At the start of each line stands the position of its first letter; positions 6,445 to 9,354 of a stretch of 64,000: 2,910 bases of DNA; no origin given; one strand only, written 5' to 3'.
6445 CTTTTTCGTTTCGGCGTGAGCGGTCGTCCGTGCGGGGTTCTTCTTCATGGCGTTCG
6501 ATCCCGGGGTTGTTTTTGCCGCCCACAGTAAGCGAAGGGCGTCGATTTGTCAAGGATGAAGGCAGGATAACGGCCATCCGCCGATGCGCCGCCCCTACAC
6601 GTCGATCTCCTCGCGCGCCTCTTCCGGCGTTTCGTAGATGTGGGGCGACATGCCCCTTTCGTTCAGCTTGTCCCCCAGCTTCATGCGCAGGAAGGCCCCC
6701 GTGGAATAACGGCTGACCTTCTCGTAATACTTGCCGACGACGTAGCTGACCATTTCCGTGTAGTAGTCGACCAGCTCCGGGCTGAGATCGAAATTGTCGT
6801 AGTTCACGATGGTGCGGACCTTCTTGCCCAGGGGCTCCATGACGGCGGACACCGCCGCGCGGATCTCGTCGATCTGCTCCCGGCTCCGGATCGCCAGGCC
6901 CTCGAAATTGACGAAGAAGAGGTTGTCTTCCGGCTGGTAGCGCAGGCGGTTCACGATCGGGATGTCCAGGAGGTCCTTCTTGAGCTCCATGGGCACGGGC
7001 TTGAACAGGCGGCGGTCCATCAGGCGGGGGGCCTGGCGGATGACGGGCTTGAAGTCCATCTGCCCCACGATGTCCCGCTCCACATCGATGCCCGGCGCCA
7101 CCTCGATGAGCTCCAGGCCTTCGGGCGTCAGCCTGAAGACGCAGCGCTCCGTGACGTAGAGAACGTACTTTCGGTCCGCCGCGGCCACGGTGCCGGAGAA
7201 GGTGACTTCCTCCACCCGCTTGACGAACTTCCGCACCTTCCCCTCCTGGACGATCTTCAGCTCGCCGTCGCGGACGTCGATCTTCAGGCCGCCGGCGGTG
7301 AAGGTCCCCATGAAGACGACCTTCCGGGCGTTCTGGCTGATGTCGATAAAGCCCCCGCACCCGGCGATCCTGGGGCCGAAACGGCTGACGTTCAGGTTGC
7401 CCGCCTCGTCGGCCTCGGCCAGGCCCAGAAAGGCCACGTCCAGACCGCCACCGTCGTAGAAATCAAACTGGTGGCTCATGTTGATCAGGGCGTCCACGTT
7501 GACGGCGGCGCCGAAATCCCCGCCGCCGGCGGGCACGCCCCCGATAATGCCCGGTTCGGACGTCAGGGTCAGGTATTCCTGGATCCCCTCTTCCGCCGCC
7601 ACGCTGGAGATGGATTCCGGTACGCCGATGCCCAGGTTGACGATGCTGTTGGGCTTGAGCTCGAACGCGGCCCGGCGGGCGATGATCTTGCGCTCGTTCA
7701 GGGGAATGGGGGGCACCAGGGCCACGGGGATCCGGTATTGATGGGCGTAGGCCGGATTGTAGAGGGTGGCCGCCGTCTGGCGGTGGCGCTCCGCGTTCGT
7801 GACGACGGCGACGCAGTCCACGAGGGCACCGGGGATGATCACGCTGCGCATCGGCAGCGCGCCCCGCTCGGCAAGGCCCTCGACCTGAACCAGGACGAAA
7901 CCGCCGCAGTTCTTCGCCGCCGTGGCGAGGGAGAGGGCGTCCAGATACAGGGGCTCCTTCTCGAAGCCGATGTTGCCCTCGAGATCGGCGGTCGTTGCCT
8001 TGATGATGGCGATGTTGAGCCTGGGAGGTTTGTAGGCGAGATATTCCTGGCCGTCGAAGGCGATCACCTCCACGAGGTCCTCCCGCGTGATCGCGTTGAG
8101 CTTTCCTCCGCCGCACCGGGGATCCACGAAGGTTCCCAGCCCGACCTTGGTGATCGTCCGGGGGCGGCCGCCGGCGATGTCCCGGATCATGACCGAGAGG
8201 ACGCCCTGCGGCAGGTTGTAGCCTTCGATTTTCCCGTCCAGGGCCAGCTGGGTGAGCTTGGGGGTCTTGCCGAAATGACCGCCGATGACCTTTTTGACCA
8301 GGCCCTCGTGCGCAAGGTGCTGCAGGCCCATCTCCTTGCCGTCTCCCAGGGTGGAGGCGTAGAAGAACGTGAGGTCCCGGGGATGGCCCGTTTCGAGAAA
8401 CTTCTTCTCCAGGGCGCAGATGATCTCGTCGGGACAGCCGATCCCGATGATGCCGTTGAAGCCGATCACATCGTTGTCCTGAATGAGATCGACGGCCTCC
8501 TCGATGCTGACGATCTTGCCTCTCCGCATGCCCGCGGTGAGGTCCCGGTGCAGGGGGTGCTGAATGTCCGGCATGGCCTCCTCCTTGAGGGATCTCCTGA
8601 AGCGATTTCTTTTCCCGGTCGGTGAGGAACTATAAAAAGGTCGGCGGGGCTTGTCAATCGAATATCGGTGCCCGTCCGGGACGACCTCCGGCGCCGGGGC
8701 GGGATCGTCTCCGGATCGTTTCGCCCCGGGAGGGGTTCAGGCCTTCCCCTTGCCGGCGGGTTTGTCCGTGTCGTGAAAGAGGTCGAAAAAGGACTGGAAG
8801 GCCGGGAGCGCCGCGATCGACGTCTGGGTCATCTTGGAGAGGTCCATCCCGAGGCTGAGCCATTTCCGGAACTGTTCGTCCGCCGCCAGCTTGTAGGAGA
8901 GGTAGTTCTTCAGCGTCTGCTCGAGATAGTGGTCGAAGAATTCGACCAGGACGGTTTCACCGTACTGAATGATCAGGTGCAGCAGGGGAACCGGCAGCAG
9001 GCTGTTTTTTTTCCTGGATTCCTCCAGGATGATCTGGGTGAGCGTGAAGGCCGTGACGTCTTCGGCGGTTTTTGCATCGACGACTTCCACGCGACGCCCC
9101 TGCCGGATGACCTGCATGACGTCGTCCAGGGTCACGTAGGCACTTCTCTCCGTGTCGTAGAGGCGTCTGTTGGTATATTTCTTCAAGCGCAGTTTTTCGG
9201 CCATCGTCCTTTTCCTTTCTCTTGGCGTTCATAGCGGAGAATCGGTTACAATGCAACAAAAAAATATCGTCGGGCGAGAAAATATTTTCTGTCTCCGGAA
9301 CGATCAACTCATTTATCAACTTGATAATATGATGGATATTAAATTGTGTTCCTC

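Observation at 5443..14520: Complete PHA granule locus with no phaA/phaB, built around PhaJ and a CoA-transferase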

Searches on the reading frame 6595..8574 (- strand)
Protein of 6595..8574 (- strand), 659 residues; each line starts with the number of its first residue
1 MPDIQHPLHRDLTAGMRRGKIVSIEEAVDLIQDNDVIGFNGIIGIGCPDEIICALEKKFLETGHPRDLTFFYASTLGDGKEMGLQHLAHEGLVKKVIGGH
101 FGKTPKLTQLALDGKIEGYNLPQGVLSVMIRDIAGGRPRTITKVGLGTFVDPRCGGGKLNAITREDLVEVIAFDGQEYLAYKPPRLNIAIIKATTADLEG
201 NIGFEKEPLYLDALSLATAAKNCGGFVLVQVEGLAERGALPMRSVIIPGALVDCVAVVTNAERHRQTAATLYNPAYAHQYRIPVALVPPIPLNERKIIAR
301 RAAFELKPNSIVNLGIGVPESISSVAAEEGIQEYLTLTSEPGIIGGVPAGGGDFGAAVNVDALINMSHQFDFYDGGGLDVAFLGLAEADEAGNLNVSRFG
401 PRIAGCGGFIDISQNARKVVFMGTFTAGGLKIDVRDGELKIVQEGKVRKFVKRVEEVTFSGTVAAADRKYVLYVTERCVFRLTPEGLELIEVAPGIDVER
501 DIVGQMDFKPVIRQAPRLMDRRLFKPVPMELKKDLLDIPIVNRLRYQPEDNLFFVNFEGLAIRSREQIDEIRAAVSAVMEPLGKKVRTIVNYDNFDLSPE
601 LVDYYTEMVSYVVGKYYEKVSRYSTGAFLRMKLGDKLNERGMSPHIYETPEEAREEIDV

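Call 8: search_protein_families(library=pfam, proteins=[window:6595-8574:-], max_evalue=0.01)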
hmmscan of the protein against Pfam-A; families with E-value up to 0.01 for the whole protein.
window:6595-8574:- (659 aa): 1 family
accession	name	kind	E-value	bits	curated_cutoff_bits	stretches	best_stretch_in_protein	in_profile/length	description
PF01144.29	CoA_trans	-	8.2e-36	123.9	23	2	23-256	3-215/217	Coenzyme A transferase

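Call 9: search_protein_families(library=ncbifam, proteins=[window:6595-8574:-], max_evalue=0.01)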
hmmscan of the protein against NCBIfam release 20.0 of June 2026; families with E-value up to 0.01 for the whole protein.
window:6595-8574:- (659 aa): 5 families
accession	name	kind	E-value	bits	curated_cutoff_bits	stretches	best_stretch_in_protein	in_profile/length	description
NF052271.1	Staph_FadX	equivalog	4.1e-128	428.2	750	1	20-526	2-508/523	fatty acid degradation protein FadX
NF007394.0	PRK09920.1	equivalog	7.3e-23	81.3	315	1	19-257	3-215/219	acetate CoA-transferase subunit alpha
TIGR02428.1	pcaJ_scoB_fam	subfamily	8.2e-17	61.3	243.55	1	294-499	2-195/207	3-oxoacid CoA-transferase subunit B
TIGR02429.1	pcaI_scoA_fam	subfamily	6.4e-16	58.4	128.5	1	21-260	6-221/222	3-oxoacid CoA-transferase subunit A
TIGR03458.1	YgfH_subfam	subfamily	0.0017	17.1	658.7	1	20-63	4-50/489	succinate CoA transferase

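Call 62: search_solved_structures(query=window:6595-8574:-, max_evalue=1e-10, show_alignments=1)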
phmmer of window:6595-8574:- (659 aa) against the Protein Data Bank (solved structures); distinct sequences matched with E-value up to 1e-10: 19.
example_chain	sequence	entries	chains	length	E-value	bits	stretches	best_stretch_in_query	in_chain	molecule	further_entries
2ahu_A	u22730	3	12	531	5.6e-138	464.1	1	19-527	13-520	putative enzyme ydiF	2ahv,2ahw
4kgb_A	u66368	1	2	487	4.4e-19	71.3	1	18-443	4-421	Succinyl-CoA:3-ketoacid-coenzyme A transferase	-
9xmy_A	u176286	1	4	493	5.4e-17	64.4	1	19-424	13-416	Succinyl-CoA:3-ketoacid-coenzyme A transferase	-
5dbn_A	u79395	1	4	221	6e-17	64.3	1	18-257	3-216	Acetate CoA-transferase subunit alpha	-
1k6d_A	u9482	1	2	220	7.4e-17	64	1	19-257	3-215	ACETATE COA-TRANSFERASE ALPHA SUBUNIT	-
6lp1_A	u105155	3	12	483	1.2e-16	63.3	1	19-424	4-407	Succinyl-CoA:3-ketoacid-coenzyme A transferase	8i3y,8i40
8k9h_B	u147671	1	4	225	4.3e-16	61.5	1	18-239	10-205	Acetoacetate:butyrate/acetate coenzyme A transferase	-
1m3e_A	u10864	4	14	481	1.4e-15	59.7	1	36-423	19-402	SUCCINYL-COA:3-KETOACID-COENZYME A TRANSFERASE | Succinyl-CoA:3-ketoacid-coenzyme A transferase, mitochondrial precursor | Succinyl-CoA:3-ketoacid-coenzyme A tr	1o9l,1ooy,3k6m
2nrc_A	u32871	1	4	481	1.6e-15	59.5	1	36-423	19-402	Succinyl-CoA:3-ketoacid-coenzyme A transferase 1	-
3oxo_A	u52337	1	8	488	1.7e-15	59.5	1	36-422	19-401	Succinyl-CoA:3-ketoacid-coenzyme A transferase 1, mitochondrial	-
2nrb_A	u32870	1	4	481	1.9e-15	59.3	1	38-422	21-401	Succinyl-CoA:3-ketoacid-coenzyme A transferase 1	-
3dlx_A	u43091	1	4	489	4.9e-15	57.9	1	26-423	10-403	Succinyl-CoA:3-ketoacid-coenzyme A transferase 1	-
1ooz_A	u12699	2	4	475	1.6e-14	56.2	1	36-423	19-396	Succinyl-CoA:3-ketoacid-coenzyme A transferase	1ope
9cq2_A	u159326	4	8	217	9.5e-14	53.7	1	20-256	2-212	3-oxoacid CoA-transferase, A subunit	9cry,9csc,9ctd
9ctd_C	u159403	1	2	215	1.2e-11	46.7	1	293-447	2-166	3-oxoacid CoA-transferase, B subunit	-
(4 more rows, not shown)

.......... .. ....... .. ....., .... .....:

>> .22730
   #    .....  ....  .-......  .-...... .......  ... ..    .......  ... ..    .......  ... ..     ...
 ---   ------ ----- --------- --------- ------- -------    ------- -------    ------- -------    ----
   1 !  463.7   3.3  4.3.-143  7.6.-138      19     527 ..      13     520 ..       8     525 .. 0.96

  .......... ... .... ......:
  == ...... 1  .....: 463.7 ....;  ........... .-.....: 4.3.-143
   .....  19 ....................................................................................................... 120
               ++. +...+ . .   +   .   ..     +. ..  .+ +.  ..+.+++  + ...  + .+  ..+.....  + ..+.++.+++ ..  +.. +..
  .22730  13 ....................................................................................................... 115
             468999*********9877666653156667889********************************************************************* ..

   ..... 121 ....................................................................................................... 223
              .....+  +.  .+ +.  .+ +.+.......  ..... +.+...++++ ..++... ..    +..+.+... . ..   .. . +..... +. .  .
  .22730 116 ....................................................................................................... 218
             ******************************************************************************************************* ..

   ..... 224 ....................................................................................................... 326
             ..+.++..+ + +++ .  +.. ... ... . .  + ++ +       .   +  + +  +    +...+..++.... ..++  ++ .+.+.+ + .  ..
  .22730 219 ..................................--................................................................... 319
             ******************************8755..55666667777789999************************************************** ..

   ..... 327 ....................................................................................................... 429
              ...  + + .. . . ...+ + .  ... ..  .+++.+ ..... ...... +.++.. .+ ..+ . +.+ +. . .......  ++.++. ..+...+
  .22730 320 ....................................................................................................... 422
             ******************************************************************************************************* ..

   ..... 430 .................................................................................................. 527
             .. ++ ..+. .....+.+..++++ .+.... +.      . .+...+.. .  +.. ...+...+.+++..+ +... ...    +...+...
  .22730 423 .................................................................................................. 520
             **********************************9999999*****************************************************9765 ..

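Call 63: search_protein_families(library=pfam, proteins=[P0400, P0402, P0398, P0405, P0397, P0404], max_evalue=1)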
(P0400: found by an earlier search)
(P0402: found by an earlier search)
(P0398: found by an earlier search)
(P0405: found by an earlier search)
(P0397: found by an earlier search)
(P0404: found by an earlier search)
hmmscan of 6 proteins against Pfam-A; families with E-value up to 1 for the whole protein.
P0400 (520 aa): 2 families
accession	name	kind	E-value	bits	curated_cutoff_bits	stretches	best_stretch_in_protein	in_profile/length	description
PF11522.13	Pik1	-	0.025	14.9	25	1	173-203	17-48/50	Yeast phosphatidylinositol-4-OH kinase Pik1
PF08293.16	MRP-S33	-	0.1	13.3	25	1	103-142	4-43/87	Mitochondrial ribosomal subunit S27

P0402 (212 aa): 1 family
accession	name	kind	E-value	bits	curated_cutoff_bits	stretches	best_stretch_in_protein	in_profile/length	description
PF09361.15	Phasin_2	-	0.002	18.8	24.9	1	108-149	41-79/100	Phasin protein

P0398 (85 aa): 0 families

P0405 (87 aa): 0 families

P0397 (88 aa): 0 families

P0404 (95 aa): 3 families
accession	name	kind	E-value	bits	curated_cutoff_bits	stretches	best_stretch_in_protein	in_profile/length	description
PF05823.17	Gp-FAR-1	-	0.0091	16.9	29.2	1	30-91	84-145/149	Nematode fatty acid retinoid binding protein (Gp-FAR-1)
PF11304.13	DUF3106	-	0.13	13.2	24.3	1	7-63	37-93/104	Protein of unknown function (DUF3106)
PF11709.13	Mit_ribos_Mrp51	-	0.13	12.3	27.1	1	12-90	114-191/362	Mitochondrial ribosomal protein subunit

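Call 76: search_protein_families(library=ncbifam, proteins=[P0400], max_evalue=1)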
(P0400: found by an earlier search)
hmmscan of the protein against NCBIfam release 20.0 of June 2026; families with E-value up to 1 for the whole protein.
P0400 (520 aa): 1 family
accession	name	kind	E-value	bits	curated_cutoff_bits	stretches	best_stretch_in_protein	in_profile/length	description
TIGR01836.1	PHA_synth_III_C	subfamily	2.2e-05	23.7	365.3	1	125-315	5-183/350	class III poly(R)-hydroxyalkanoic acid synthase subunit PhaC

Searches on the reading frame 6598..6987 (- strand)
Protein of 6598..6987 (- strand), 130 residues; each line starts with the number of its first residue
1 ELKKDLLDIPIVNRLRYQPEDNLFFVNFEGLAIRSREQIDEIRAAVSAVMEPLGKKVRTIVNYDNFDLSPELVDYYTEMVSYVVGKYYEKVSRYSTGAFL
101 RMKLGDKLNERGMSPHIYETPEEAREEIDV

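Call 63: search_protein_families(library=pfam, proteins=[window:6598-6987:-], max_evalue=1)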
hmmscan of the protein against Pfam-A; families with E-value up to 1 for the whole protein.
seq(130 aa): 2 families
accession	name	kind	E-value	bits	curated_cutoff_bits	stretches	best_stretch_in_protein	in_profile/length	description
PF04645.17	DUF603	-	0.034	14.3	22.6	1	36-96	111-171/181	Protein of unknown function, DUF603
PF08253.16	Leader_Erm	-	0.14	12.9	21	1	9-22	6-19/19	Erm Leader peptide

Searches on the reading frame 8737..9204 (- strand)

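Call 8: search_protein_families(library=pfam, proteins=[window:8737-9204:-], max_evalue=0.01)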
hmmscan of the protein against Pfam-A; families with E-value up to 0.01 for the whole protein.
window:8737-9204:- (155 aa): 1 family
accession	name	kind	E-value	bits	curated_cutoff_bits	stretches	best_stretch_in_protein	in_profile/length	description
PF07879.16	PHB_acc_N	-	9.7e-27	93.3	25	1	7-65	2-60/61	PHB/PHA accumulation regulator DNA-binding domain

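Call 9: search_protein_families(library=ncbifam, proteins=[window:8737-9204:-], max_evalue=0.01)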
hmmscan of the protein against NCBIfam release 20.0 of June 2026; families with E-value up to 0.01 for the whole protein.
window:8737-9204:- (155 aa): 1 family
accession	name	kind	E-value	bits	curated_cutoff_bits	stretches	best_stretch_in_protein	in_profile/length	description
TIGR01848.1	PHA_reg_PhaR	equivalog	5e-28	97.7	109.45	1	7-103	3-99/107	polyhydroxyalkanoate synthesis repressor PhaR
